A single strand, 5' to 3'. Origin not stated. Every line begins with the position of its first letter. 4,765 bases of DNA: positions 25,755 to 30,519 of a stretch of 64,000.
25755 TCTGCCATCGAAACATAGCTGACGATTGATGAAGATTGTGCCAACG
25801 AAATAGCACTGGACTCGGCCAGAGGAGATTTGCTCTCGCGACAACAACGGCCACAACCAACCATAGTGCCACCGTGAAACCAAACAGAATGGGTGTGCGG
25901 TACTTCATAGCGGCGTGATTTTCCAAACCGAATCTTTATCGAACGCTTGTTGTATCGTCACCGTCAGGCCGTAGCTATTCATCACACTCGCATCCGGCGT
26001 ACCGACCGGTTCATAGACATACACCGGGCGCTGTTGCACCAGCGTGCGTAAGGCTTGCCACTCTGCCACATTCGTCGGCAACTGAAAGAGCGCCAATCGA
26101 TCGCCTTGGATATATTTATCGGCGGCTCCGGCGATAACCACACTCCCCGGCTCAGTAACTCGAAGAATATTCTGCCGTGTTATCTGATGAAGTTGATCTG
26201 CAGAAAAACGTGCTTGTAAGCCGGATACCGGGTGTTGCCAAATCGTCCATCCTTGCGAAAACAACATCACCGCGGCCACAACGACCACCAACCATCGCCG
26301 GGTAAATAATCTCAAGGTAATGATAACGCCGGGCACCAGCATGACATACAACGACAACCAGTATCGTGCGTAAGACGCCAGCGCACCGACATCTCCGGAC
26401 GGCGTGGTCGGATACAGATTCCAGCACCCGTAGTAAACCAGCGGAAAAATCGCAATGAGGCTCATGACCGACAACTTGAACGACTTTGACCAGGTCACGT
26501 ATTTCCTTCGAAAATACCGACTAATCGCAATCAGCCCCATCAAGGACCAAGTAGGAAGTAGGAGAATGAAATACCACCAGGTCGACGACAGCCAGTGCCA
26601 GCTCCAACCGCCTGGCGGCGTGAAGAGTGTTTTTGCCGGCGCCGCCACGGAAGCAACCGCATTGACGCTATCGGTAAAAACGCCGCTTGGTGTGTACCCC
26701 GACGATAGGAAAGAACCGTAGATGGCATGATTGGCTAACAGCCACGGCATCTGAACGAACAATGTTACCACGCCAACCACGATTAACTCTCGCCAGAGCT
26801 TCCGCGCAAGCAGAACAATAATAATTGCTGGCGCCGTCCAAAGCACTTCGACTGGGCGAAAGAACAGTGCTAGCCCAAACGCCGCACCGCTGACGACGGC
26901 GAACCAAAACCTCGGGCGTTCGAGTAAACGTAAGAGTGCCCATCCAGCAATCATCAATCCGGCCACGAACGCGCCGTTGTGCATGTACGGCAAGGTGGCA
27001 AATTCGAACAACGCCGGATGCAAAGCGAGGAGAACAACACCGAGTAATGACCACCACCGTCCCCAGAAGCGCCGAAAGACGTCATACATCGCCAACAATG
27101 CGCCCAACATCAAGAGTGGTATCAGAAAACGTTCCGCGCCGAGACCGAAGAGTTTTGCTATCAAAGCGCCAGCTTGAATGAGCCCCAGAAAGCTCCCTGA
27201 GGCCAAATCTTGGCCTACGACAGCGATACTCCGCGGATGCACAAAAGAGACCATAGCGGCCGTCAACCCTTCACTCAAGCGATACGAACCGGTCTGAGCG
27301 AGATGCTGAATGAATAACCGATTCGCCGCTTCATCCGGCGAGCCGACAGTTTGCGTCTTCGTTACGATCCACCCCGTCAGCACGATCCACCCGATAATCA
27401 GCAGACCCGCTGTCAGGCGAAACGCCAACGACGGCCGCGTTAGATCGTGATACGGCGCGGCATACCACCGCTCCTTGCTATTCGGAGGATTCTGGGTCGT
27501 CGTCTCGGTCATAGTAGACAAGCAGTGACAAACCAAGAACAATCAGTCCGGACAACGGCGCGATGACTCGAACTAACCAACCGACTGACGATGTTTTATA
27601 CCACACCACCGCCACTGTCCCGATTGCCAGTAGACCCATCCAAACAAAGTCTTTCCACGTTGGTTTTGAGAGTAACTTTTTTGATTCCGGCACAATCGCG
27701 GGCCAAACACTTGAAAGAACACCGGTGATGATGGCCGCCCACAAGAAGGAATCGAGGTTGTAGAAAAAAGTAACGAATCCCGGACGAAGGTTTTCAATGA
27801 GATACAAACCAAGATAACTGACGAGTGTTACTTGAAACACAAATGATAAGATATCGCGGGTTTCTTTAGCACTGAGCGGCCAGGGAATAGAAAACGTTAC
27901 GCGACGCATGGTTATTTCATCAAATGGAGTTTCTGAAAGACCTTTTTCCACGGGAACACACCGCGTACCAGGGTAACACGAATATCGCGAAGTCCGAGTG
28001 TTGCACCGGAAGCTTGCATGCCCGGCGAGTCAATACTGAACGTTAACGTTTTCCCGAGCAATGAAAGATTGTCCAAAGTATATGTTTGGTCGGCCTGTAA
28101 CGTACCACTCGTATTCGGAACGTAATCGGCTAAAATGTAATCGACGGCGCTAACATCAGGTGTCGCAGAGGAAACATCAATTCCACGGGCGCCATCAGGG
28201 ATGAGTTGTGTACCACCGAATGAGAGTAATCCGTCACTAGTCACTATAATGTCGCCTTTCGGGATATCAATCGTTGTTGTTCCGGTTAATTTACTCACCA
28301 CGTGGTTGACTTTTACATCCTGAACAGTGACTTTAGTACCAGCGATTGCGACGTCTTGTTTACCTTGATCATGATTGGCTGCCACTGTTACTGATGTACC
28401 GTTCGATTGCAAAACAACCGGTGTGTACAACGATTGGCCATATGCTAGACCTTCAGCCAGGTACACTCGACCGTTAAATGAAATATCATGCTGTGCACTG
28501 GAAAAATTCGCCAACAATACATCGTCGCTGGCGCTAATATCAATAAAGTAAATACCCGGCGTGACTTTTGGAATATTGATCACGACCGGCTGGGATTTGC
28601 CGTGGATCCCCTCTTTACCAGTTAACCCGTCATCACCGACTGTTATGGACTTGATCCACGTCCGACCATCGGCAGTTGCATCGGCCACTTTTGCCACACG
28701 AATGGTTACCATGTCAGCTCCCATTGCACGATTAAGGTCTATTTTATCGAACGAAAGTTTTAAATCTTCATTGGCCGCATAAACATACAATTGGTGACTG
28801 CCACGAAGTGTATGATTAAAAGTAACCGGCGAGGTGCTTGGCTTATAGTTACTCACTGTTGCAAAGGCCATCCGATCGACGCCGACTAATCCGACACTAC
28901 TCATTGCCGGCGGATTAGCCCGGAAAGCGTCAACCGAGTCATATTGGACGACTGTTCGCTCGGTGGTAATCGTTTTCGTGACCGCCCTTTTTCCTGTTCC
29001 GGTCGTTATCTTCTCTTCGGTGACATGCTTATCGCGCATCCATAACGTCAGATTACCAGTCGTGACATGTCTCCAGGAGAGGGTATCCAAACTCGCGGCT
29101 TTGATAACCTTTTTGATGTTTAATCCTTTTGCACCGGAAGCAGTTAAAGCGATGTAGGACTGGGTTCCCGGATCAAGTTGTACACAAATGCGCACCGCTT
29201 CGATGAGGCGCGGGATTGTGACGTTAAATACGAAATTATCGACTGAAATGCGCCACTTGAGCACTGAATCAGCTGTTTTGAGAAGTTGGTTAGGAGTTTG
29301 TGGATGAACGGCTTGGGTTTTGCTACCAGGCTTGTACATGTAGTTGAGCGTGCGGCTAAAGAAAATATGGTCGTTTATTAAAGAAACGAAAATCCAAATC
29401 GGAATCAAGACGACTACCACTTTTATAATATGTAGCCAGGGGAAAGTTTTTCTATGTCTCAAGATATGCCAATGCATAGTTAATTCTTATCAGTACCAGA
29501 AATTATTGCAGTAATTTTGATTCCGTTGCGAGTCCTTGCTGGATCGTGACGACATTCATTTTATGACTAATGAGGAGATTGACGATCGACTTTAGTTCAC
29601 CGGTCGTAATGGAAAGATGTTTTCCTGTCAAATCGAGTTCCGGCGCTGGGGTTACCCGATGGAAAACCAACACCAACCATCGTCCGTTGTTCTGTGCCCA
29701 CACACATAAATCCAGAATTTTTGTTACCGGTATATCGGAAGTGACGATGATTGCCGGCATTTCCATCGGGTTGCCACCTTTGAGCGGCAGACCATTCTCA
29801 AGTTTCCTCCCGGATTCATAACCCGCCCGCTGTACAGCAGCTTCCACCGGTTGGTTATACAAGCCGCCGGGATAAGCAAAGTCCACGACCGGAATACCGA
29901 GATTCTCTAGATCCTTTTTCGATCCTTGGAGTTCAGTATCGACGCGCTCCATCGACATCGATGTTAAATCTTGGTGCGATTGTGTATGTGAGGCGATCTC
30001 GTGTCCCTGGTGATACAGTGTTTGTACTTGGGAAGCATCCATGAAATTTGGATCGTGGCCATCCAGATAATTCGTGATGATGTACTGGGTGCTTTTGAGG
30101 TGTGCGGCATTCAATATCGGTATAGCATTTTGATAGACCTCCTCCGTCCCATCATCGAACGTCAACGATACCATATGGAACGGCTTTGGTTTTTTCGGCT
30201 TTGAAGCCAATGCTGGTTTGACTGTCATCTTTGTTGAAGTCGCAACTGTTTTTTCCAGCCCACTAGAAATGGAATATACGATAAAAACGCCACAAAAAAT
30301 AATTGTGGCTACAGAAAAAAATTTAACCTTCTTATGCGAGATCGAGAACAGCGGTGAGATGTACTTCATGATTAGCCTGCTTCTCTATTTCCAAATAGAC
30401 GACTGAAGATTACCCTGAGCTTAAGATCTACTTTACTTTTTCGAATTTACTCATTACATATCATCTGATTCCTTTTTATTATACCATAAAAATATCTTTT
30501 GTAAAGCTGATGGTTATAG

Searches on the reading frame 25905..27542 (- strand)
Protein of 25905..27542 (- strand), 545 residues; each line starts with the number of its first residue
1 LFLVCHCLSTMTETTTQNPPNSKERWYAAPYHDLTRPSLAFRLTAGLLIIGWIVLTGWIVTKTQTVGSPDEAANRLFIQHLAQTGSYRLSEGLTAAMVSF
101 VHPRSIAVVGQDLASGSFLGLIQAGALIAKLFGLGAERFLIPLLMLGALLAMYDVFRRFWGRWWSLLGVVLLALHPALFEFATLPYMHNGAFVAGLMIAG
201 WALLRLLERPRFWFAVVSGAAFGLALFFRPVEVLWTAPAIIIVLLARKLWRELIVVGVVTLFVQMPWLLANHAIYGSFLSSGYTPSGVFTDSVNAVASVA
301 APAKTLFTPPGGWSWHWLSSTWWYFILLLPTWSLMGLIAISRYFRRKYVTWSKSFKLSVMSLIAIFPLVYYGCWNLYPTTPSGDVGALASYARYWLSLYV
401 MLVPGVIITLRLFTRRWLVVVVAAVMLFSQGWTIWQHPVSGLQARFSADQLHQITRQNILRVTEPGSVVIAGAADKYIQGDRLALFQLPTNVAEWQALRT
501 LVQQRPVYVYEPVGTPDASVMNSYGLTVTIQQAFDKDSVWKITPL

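Call 5: search_protein_families(library=pfam, proteins=[window:25905-27542:-], max_evalue=0.01)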
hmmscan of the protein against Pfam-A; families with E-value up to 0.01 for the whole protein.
window:25905-27542:- (545 aa): 1 family
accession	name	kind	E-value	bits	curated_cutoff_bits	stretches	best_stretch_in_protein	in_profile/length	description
PF13231.12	PMT_2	-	1.8e-08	35.2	26.1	1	127-267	12-157/160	Dolichyl-phosphate-mannose-protein mannosyltransferase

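Call 7: search_protein_families(library=ncbifam, proteins=[window:25905-27542:-], max_evalue=0.01)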
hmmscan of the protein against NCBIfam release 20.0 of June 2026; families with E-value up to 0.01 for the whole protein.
window:25905-27542:- (545 aa): 1 family
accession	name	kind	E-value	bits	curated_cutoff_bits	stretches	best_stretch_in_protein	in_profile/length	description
NF047440.1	LA3751_2_3_fam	subfamily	4.6e-05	22.4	200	1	126-472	90-415/460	LA_3751/LA_3752 family putative glycosyltransferase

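Call 34: search_solved_structures(query=window:25905-27542:-, max_evalue=1, show_alignments=1)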
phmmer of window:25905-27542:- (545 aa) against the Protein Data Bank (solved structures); distinct sequences matched with E-value up to 1: 1.
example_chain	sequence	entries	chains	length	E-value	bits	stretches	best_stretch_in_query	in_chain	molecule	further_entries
4rgy_A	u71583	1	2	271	0.26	13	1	161-234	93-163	Esterase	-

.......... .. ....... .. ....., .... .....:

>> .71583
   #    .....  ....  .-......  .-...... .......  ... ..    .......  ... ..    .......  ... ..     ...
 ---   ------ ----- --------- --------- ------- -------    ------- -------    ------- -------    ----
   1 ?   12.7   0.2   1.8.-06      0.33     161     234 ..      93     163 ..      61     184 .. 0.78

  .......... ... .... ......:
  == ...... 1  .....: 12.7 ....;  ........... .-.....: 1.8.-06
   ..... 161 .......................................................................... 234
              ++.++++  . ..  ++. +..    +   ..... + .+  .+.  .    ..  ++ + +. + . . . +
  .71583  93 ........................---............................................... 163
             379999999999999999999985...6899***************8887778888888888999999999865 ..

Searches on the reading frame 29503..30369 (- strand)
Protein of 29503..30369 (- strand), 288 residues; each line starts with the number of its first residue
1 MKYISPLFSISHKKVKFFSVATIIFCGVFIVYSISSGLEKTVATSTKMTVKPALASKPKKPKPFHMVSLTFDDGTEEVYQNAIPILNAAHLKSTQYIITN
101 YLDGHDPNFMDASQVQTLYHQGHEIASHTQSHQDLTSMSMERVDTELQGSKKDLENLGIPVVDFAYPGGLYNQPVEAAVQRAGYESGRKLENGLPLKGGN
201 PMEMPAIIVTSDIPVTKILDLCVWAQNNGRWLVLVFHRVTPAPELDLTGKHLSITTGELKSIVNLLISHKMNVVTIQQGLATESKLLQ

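Call 5: search_protein_families(library=pfam, proteins=[window:29503-30369:-], max_evalue=0.01)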
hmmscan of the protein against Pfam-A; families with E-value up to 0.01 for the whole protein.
window:29503-30369:- (288 aa): 1 family
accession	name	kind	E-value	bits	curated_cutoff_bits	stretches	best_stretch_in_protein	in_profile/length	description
PF01522.26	Polysacc_deac_1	-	4.5e-27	94.9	23.1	1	60-185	2-122/124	Polysaccharide deacetylase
